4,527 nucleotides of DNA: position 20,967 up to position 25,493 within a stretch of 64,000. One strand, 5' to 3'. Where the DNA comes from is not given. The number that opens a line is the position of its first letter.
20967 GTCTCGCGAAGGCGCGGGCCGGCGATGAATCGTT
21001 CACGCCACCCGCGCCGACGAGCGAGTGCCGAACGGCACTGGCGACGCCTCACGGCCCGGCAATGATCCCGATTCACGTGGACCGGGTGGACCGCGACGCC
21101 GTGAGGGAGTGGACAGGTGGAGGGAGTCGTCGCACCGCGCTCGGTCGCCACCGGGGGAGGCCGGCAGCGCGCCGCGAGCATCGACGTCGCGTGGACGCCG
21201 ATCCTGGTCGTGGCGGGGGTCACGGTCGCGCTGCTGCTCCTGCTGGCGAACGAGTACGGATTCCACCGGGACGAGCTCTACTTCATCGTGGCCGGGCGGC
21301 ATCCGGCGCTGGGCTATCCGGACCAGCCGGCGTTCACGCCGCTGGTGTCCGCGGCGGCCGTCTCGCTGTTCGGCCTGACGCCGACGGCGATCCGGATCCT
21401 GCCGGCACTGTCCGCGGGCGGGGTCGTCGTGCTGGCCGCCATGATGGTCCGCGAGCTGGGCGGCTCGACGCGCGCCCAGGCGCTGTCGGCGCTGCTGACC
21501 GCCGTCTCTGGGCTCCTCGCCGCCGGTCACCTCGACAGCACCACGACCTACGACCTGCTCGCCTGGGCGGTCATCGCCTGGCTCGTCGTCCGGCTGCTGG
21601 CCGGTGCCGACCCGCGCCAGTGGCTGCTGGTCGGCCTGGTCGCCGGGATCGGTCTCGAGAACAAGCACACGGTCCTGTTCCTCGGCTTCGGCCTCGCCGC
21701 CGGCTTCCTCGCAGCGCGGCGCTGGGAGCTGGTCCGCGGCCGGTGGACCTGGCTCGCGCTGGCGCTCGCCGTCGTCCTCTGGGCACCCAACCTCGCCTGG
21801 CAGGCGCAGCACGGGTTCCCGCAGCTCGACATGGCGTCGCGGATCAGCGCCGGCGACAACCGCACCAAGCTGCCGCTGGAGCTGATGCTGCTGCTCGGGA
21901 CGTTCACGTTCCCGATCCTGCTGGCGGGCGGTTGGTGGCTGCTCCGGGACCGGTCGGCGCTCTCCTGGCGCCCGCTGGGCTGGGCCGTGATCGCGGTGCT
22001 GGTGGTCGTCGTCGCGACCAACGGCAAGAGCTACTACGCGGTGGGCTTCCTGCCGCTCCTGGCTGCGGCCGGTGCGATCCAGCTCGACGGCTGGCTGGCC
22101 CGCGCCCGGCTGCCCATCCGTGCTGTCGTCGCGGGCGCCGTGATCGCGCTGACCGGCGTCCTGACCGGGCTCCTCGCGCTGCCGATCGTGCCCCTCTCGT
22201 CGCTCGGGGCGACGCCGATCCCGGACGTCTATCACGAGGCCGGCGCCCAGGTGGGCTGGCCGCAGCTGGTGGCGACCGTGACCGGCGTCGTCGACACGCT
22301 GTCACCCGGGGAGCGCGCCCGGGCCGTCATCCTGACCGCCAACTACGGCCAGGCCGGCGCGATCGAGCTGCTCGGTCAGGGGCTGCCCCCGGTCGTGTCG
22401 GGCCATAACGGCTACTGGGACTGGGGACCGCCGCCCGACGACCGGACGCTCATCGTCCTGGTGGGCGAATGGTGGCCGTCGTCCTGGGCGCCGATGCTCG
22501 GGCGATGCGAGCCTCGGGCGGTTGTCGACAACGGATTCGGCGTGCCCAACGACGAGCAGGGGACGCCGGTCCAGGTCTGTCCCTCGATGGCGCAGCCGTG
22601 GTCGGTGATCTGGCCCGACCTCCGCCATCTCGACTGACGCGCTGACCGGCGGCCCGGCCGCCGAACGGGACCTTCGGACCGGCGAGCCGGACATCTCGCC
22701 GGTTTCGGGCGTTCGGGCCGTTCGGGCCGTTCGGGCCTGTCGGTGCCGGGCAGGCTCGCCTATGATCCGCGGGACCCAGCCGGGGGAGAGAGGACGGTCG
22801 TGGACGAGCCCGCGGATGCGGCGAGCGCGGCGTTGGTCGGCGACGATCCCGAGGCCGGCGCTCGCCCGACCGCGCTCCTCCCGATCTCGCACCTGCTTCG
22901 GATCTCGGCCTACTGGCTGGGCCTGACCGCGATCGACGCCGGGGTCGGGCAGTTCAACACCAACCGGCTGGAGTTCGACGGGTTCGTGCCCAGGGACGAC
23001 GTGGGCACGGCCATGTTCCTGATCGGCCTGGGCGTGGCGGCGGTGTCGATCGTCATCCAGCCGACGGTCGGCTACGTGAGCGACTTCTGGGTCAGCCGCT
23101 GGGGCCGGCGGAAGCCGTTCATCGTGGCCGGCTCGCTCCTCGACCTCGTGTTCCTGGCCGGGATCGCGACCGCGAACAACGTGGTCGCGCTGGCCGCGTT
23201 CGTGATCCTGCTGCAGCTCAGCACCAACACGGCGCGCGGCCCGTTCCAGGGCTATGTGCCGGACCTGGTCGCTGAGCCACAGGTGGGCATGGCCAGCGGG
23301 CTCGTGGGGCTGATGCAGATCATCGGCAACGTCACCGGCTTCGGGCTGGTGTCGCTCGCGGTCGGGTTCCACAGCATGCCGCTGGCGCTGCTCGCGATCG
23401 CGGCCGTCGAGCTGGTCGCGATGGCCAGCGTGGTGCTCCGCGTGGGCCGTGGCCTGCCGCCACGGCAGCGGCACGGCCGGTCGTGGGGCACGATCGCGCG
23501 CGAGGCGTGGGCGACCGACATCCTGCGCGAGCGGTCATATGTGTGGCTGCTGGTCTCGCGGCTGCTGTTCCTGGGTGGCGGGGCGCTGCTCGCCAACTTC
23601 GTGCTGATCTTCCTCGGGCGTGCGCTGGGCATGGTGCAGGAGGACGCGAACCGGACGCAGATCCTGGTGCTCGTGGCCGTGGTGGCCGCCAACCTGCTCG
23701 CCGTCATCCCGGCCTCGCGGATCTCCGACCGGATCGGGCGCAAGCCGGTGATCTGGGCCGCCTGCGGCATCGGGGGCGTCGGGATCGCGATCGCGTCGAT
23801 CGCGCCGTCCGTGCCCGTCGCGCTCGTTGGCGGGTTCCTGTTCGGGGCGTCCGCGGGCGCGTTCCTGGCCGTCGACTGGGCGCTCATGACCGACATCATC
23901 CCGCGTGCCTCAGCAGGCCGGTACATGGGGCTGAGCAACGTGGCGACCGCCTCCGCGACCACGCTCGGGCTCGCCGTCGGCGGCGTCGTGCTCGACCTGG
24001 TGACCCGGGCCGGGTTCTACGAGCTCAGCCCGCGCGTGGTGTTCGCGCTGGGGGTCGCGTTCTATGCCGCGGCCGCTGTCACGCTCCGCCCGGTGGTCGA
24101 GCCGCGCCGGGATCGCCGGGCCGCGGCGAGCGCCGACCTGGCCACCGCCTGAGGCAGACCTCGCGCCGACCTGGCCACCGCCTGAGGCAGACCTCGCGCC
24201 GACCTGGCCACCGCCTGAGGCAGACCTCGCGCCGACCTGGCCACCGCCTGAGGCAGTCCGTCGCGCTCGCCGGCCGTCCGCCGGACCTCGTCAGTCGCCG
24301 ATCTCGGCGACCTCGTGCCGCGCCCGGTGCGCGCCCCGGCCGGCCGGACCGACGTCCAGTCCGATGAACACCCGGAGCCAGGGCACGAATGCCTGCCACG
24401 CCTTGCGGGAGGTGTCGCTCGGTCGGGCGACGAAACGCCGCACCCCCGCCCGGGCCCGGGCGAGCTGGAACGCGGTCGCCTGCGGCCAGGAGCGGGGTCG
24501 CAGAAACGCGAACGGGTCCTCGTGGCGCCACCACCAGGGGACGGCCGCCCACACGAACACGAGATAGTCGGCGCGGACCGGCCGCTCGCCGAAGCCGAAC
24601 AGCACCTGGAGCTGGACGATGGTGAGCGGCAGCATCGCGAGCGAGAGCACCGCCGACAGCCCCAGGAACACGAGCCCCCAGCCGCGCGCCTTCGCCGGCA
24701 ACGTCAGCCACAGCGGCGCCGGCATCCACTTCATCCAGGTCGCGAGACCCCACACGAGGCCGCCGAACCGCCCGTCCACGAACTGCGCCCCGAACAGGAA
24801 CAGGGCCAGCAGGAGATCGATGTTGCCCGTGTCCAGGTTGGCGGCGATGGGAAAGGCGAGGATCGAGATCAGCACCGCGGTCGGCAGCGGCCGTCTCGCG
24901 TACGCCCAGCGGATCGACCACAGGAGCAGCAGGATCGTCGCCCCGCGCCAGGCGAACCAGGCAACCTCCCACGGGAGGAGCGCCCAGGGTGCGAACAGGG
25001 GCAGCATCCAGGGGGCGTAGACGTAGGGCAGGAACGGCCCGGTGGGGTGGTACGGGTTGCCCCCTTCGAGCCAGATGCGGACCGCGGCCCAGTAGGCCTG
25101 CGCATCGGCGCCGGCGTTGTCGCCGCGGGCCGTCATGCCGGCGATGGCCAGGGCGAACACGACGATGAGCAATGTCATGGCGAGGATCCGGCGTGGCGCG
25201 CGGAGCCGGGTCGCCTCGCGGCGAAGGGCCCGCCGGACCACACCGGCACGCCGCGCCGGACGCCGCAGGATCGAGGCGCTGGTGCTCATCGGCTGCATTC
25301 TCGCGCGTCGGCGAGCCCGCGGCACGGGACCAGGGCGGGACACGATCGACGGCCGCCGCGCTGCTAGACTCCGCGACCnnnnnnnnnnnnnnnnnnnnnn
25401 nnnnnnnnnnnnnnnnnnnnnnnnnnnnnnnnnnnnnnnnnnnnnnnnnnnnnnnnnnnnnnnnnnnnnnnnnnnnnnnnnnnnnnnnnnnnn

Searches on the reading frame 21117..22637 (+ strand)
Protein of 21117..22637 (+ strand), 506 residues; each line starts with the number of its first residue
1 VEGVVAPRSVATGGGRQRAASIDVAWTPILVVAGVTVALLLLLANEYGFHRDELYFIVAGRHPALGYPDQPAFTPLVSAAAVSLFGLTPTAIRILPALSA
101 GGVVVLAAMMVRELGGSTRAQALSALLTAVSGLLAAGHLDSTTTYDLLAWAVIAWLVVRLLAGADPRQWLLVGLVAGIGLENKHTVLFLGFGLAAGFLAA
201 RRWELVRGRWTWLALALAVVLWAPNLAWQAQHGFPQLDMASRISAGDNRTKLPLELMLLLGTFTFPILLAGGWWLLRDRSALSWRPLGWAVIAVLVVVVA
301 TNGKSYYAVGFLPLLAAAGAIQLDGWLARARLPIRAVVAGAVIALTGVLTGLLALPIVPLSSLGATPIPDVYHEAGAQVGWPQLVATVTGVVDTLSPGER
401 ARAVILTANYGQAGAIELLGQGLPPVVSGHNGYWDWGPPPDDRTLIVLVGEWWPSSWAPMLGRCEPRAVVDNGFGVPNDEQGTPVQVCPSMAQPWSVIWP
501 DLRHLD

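Call 52: search_protein_families(library=pfam, proteins=[window:21117-22637:+], max_evalue=0.00001)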
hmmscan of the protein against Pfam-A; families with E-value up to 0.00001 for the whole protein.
window:21117-22637:+ (506 aa): 1 family
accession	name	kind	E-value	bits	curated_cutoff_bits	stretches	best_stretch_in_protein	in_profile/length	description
PF13231.12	PMT_2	-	4.7e-17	63.1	26.1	1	69-228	1-160/160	Dolichyl-phosphate-mannose-protein mannosyltransferase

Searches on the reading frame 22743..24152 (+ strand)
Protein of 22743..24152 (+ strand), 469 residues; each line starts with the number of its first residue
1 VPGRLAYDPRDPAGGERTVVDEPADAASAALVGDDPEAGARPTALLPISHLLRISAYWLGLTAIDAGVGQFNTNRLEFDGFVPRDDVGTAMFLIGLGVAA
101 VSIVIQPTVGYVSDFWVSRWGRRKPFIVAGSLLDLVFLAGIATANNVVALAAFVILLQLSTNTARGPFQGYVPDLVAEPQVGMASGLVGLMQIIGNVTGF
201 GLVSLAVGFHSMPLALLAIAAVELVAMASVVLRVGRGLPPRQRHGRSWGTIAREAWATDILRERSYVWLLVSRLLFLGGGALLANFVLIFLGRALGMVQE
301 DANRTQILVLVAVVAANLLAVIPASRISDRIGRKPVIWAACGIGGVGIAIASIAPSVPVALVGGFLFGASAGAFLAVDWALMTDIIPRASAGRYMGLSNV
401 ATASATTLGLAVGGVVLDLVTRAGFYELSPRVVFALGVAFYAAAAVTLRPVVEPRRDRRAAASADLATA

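Call 53: search_protein_families(library=pfam, proteins=[window:22743-24152:+], max_evalue=0.00001)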
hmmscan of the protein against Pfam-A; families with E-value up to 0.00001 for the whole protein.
window:22743-24152:+ (469 aa): 3 families
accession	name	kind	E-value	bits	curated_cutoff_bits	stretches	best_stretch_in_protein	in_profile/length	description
PF07690.21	MFS_1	-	3e-26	92.6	33.4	2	290-461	22-184/347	Major Facilitator Superfamily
PF13347.12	MFS_2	-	2.8e-11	43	27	1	93-447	37-412/427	MFS/sugar transport protein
PF12832.13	MFS_1_like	-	3.2e-08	33.5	25.2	1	100-422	45-367/373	MFS_1 like family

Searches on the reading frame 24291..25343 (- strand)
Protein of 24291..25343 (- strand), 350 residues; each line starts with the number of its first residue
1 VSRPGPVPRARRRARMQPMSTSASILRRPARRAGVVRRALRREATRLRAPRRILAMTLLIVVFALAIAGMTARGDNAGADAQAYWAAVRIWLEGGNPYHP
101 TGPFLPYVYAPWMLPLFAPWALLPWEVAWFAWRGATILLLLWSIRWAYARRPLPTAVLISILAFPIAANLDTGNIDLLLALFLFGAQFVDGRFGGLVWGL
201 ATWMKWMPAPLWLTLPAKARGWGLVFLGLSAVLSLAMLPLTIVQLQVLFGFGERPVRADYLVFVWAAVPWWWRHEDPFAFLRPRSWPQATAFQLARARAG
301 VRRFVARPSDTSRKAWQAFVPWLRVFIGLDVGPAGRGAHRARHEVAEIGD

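Call 53: search_protein_families(library=pfam, proteins=[window:24291-25343:-], max_evalue=0.00001)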
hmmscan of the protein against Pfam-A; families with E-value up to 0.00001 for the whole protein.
window:24291-25343:- (350 aa): 1 family
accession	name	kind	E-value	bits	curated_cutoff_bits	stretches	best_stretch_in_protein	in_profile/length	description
PF09594.16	GT87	-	2e-07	31.5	25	1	107-248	1-152/237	Glycosyltransferase family 87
